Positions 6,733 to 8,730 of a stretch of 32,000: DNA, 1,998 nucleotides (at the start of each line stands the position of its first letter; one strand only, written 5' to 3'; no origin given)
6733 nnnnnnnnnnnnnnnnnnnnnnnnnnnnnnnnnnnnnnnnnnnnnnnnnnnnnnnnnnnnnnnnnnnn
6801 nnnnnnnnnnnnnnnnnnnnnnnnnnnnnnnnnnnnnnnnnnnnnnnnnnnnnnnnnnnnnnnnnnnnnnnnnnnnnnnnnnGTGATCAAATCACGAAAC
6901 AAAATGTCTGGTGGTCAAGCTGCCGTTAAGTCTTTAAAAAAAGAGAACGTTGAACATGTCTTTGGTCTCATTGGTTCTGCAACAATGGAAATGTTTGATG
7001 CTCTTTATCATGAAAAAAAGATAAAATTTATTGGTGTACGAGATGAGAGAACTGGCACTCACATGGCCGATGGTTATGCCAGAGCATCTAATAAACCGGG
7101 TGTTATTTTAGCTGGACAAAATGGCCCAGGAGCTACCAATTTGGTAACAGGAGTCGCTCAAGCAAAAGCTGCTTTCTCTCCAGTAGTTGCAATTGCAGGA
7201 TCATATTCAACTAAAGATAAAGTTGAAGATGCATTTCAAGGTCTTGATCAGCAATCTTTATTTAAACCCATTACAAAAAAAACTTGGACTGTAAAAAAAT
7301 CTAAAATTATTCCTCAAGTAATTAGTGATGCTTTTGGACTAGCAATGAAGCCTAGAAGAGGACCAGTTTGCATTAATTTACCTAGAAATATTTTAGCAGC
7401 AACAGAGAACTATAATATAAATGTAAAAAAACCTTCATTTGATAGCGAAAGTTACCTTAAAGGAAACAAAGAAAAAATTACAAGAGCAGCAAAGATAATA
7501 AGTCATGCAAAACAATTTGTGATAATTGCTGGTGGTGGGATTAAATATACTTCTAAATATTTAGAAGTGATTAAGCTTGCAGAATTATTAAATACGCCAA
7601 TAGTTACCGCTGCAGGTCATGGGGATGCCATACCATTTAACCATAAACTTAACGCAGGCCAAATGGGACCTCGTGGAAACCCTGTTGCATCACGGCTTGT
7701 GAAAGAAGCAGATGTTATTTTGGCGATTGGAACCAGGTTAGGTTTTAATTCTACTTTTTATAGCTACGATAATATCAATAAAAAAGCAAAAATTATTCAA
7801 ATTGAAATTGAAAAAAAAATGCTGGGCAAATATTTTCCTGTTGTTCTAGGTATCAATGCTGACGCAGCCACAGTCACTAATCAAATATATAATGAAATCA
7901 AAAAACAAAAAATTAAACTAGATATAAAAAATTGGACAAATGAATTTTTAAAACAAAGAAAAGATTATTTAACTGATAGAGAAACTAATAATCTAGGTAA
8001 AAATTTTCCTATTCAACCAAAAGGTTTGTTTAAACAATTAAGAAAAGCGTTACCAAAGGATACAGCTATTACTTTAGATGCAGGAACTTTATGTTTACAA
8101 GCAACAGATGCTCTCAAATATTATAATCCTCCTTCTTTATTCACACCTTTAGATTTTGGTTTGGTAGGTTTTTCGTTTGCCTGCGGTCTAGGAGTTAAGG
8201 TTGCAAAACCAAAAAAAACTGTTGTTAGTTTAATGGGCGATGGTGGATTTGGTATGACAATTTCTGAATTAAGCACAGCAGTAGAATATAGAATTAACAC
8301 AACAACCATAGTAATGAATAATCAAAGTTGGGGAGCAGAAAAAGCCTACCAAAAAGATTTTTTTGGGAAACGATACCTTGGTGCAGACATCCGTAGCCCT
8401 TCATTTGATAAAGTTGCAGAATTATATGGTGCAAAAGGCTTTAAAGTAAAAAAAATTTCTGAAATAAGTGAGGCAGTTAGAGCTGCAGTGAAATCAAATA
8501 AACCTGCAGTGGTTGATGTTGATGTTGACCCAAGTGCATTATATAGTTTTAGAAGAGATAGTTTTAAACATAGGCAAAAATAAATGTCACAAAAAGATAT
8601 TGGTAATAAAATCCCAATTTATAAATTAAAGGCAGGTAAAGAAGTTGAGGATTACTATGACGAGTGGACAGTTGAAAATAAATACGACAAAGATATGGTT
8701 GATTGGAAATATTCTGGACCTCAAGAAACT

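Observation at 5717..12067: Tightly coupled six-gene operon of unknown pathway: LLM monooxygenase - ThDP enzyme - methyltransferase - PF06684 'amino acid synthesis' protein - alpha/beta hydrolase - aldehyde dehydrogenase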

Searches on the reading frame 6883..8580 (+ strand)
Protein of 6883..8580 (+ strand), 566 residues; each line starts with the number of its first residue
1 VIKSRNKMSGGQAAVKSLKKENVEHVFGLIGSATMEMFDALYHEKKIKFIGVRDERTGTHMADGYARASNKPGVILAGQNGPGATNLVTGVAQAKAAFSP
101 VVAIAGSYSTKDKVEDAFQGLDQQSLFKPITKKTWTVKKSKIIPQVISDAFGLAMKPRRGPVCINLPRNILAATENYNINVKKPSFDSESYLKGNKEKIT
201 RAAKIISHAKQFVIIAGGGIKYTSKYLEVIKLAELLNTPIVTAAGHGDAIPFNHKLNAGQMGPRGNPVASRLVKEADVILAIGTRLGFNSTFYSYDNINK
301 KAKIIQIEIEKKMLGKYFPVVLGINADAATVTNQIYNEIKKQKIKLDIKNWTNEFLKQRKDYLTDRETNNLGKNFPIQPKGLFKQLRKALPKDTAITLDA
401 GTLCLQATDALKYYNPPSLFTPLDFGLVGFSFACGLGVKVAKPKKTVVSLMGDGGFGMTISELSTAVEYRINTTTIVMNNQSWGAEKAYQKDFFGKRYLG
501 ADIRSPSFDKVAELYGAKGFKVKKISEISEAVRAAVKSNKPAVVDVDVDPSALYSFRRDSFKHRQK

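Call 3: search_protein_families(library=pfam, proteins=[window:6883-8580:+])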
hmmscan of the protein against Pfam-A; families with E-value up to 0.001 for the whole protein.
window:6883-8580:+ (566 aa): 3 families
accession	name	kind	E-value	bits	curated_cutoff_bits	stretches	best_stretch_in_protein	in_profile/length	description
PF02775.26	TPP_enzyme_C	-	1.5e-38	132.4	21.9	1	399-546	1-151/151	Thiamine pyrophosphate enzyme, C-terminal TPP binding domain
PF02776.23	TPP_enzyme_N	-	3.9e-35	120.7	26.8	1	8-126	1-119/119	Thiamine pyrophosphate enzyme, N-terminal TPP binding domain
PF00205.28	TPP_enzyme_M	-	7e-31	107.2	30.4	1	199-334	1-136/137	Thiamine pyrophosphate enzyme, central domain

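Call 4: search_protein_families(library=ncbifam, proteins=[window:6883-8580:+])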
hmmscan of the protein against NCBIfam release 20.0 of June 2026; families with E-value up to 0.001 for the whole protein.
window:6883-8580:+ (566 aa): 55 families (the best 25 are shown)
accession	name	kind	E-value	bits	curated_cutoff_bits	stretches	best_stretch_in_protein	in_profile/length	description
NF005713.0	PRK07525.1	subfamily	2e-125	419.5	620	1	5-563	3-577/592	sulfoacetaldehyde acetyltransferase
TIGR03457.1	sulphoacet_xsc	equivalog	1.2e-120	403.7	676.4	1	7-562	1-570/579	sulfoacetaldehyde acetyltransferase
TIGR00118.1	acolac_lg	equivalog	1.2e-118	397.1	538.35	1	8-551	1-537/557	biosynthetic-type acetolactate synthase large subunit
NF004919.0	PRK06276.1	equivalog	2.4e-118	396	866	1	8-552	1-542/582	acetolactate synthase large subunit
NF004710.0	PRK06048.1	equivalog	7.7e-114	381.2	976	1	3-550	3-539/561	acetolactate synthase large subunit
NF006052.0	PRK08199.1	subfamily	1.4e-101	340.6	539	1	4-554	4-543/559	thiamine pyrophosphate protein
NF005039.0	PRK06456.1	equivalog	1.2e-100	337.7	868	1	9-552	3-548/572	acetolactate synthase large subunit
NF006122.0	PRK08266.1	subfamily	9.7e-99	331.3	571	1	6-549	2-525/543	hypothetical protein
NF005860.0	PRK07789.1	equivalog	1e-94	318.1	881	1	4-552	30-582/615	acetolactate synthase large subunit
NF006319.0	PRK08527.1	equivalog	4e-93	312.8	905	1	7-549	3-539/565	acetolactate synthase large subunit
NF006187.0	PRK08322.1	equivalog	7.9e-93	311.7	509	1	9-552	3-532/548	acetolactate synthase large subunit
NF005651.0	PRK07418.1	subfamily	2.3e-91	306.8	942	1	4-549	15-560/617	acetolactate synthase large subunit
NF006581.0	PRK09107.1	equivalog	2.4e-91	306.9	974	1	4-549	7-554/595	acetolactate synthase 3 large subunit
NF006524.0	PRK08978.1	equivalog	2.2e-90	303.5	738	1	8-550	1-526/548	acetolactate synthase 2 catalytic subunit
NF005824.0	PRK07710.1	equivalog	1e-89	301.4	976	1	4-549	13-549/573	acetolactate synthase large subunit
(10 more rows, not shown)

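Call 42: search_dna_similar(query=window:6904-8580:+, collection=plasmids, mode=protein, max_rows=20)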
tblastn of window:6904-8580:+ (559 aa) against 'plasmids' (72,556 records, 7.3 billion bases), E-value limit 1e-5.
Records with a match: 1743; places in all: 2746; records where one place covers at least 80% of the query: 1577.
Best place of each record, by identity: <60% 1743.
By first word of the organism name: Rhizobium 246; Sinorhizobium 156; Pantoea 96; Streptomyces 78; Phaeobacter 61; Bacillus 60; Agrobacterium 53; Pseudosulfitobacter 48; Lactiplantibacillus 48; Paracoccus 45; and 214 more.
By predicted mobility (MOB-suite, as given by PLSDB): non-mobilizable 1118; conjugative 347; mobilizable 278.
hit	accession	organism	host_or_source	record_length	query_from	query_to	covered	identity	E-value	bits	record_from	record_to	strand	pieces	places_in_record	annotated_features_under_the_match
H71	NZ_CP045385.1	Ruegeria sp. THAF33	pure culture,Surface of a polyethylene ...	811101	1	559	100%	40.8%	1e-134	439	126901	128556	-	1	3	thiamine pyrophosphate-binding protein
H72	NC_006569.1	Ruegeria pomeroyi DSS-3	-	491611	1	559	100%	40.3%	9e-132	431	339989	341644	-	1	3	thiamine pyrophosphate-binding protein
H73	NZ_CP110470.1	Rhodococcus opacus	cell culture,Soil contaminated by oil ...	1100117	2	555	99%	32.9%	5e-84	293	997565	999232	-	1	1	record has no annotation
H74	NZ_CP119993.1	Halomarina sp. PSR21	cell culture,saline soil from Tarim ...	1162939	1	559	100%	31.9%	4e-75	267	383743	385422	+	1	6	record has no annotation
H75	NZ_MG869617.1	Polaromonas sp. E3S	Ecology Glacier, King George Island, ...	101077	2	533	95%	32.6%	1e-68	248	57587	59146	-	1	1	ilvB: biosynthetic-type acetolactate synthase large subunit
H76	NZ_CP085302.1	Haladaptatus pallidirubidus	cell culture,saline soil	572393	1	544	97%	31.3%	4e-67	243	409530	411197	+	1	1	thiamine pyrophosphate-binding protein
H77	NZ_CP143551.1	Burkholderia multivorans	Homo sapiens,bronchoalveolar lavage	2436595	1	529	95%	31.9%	9e-75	266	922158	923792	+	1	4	none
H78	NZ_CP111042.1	Haladaptatus caseinilyticus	cell culture,sediment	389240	1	544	97%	31.0%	9e-66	239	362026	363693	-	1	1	thiamine pyrophosphate-binding protein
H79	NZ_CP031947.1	Ruegeria sp. AD91A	-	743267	1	555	99%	30.3%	9e-58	216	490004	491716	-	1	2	xsc: sulfoacetaldehyde acetyltransferase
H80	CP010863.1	Marinovum algicola DG 898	-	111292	1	530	95%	31.7%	1e-58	219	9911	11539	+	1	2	sulfoacetaldehyde acetyltransferase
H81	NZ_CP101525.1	Burkholderia arboris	mixed culture,soil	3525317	1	529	95%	31.8%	5e-75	266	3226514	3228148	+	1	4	none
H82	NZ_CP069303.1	Shinella sp. PSBB067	monoisolate,Minnesota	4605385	1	543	97%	30.8%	8e-55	207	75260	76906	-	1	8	none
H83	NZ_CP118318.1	Rhodococcus sp. DK180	pure culture,crude oil-contaminated soil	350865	1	532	95%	31.4%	1e-76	271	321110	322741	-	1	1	xsc: sulfoacetaldehyde acetyltransferase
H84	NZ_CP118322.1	Rhodococcus sp. DK176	pure culture,crude oil-contaminated soil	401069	1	532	95%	31.4%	1e-76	271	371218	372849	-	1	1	xsc: sulfoacetaldehyde acetyltransferase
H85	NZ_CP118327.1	Rhodococcus sp. DK17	pure culture,crude oil-contaminated soil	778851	1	532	95%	31.4%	1e-76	271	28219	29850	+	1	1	xsc: sulfoacetaldehyde acetyltransferase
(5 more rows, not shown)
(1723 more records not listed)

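Call 43: get_annotated_region(hit=H72, flank=9000)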
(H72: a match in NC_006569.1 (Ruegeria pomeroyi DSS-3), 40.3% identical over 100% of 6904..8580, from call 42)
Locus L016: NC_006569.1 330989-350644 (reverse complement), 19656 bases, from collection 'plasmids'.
description: Ruegeria pomeroyi DSS-3 megaplasmid, complete sequence
organism: Ruegeria pomeroyi DSS-3 (NCBI taxid 246200)
taxonomy: Bacteria; Pseudomonadota; Alphaproteobacteria; Rhodobacterales; Roseobacteraceae; Ruegeria; Ruegeria pomeroyi; Ruegeria pomeroyi DSS-3
host: -; source: -; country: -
typing (MOB-suite, as given by PLSDB): non-mobilizable; replicon rep_cluster_95
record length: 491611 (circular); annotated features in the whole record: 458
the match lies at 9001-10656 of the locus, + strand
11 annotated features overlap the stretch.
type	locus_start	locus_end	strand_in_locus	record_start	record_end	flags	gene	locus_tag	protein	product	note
CDS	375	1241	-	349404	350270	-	-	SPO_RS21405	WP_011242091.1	LysR family transcriptional regulator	GO:0006355 - regulation of DNA-templated transcription [Evidence IEA]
CDS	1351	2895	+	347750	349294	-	-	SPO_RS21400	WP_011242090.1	trimethylamine methyltransferase family protein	-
CDS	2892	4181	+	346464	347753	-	-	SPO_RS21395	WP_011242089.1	aminotransferase class III-fold pyridoxal phosphate-dependent enzyme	-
CDS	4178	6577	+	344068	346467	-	-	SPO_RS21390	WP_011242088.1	FAD-dependent oxidoreductase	-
CDS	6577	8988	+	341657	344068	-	-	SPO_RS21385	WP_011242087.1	FAD-dependent oxidoreductase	-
CDS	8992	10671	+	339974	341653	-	-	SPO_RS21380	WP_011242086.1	thiamine pyrophosphate-binding protein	-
CDS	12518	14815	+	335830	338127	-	-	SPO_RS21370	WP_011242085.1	Tex family protein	-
CDS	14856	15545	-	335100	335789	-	-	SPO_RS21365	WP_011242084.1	DnaA N-terminal domain-containing protein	-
CDS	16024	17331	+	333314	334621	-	-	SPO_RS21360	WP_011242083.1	AAA family ATPase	-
CDS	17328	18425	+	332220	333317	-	-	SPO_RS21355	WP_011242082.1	ParB N-terminal domain-containing protein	-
CDS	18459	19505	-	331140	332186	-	-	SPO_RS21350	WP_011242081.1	tyrosine-type recombinase/integrase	GO:0015074 - DNA integration [Evidence IEA]; GO:0006310 - DNA recombination [Evidence IEA]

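Call 86: search_solved_structures(query=window:6904-8580:+, max_evalue=1e-40)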
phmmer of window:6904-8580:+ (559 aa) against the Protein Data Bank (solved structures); distinct sequences matched with E-value up to 1e-40: 52.
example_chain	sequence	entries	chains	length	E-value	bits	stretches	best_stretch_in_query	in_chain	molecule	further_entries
8xod_A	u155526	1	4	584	4e-68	233.6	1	6-547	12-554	BbmA-G484F complex with CBOA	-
8x3x_A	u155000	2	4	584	1.5e-67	231.7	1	6-547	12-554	BbmA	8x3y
1jsc_A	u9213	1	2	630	3.7e-65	223.9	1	2-543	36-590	ACETOHYDROXY-ACID SYNTHASE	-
6u9d_A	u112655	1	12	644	4e-65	223.7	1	2-543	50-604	Acetolactate synthase catalytic subunit, mitochondrial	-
1n0h_A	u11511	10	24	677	4.7e-65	223.5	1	2-543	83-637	Acetolactate synthase | Acetolactate synthase, mitochondrial | Acetolactate synthase catalytic subunit, mitochondrial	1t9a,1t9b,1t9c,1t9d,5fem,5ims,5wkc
6dek_A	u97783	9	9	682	3.4e-64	220.7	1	2-542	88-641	Acetolactate synthase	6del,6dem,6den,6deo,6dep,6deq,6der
7egv_A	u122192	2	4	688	7.2e-63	216.3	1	2-543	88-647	Acetolactate synthase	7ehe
9yjz_A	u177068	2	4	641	3.9e-61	210.6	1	1-542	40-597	Acetolactate synthase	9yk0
6wo1_A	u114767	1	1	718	6e-59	203.4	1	1-538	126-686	Acetohydroxyacid synthase catalytic subunit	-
3e9y_A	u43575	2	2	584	1.1e-56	195.9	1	3-539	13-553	Acetolactate synthase, chloroplastic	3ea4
7tzz_A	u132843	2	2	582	1.5e-56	195.4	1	3-539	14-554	Acetolactate synthase, chloroplastic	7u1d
6u9h_A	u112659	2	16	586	3.1e-56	194.4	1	3-539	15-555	Acetolactate synthase, chloroplastic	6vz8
1ybh_A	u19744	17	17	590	3.1e-56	194.4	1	3-539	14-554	Acetolactate synthase, chloroplast | Acetolactate synthase | Acetolactate synthase, chloroplastic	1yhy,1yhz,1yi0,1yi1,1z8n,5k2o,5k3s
8et5_A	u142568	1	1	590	3.1e-56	194.4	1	3-539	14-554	Acetolactate synthase, chloroplastic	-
7stq_A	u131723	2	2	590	6.2e-56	193.4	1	3-539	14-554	Acetolactate synthase, chloroplastic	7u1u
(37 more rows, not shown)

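Call 96: find_homologous_proteins(query=window:6904-8580:+)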
Query window:6904-8580:+ (559 aa): 7920 proteins with E <= 0.001 among 8000 candidates; the best 120 are listed.
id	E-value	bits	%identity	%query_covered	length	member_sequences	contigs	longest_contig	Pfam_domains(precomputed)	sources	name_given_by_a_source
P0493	0.0e+0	1209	97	100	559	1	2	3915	PF02775.27,PF02776.24,PF00205.29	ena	-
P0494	0.0e+0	1209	97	100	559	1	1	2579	PF02775.27,PF02776.24,PF00205.29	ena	-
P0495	0.0e+0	1207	97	100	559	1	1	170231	PF02775.27,PF02776.24,PF00205.29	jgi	jgi:thiamine pyrophosphate-dependent acetolactate synthase large subunit-like protein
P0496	0.0e+0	1206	97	100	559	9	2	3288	PF02775.27,PF02776.24,PF00205.29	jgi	jgi:thiamine pyrophosphate-dependent acetolactate synthase large subunit-like protein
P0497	0.0e+0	1206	97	100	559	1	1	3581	PF02775.27,PF02776.24,PF00205.29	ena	-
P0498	0.0e+0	1206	97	100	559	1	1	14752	PF02775.27,PF02776.24,PF00205.29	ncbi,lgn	-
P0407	0.0e+0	1200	96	100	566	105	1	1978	PF02775.27,PF02776.24,PF00205.29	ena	-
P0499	0.0e+0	1194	95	100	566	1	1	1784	PF02775.27,PF02776.24,PF00205.29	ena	-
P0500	0.0e+0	1191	95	100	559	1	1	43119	PF02775.27,PF02776.24,PF00205.29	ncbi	-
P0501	0.0e+0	1181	93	100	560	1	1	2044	PF02775.27,PF02776.24,PF00205.29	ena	-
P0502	0.0e+0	1148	91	100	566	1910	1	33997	PF02775.27,PF02776.24,PF00205.29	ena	-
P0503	0.0e+0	1139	90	100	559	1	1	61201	PF02775.27,PF02776.24,PF00205.29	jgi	jgi:thiamine pyrophosphate-dependent acetolactate synthase large subunit-like protein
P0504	0.0e+0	1138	90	100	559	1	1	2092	PF02775.27,PF02776.24,PF00205.29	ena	-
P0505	0.0e+0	1137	90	100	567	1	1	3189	PF02775.27,PF02776.24,PF00205.29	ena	-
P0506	0.0e+0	1137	90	100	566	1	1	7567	PF02775.27,PF02776.24,PF00205.29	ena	-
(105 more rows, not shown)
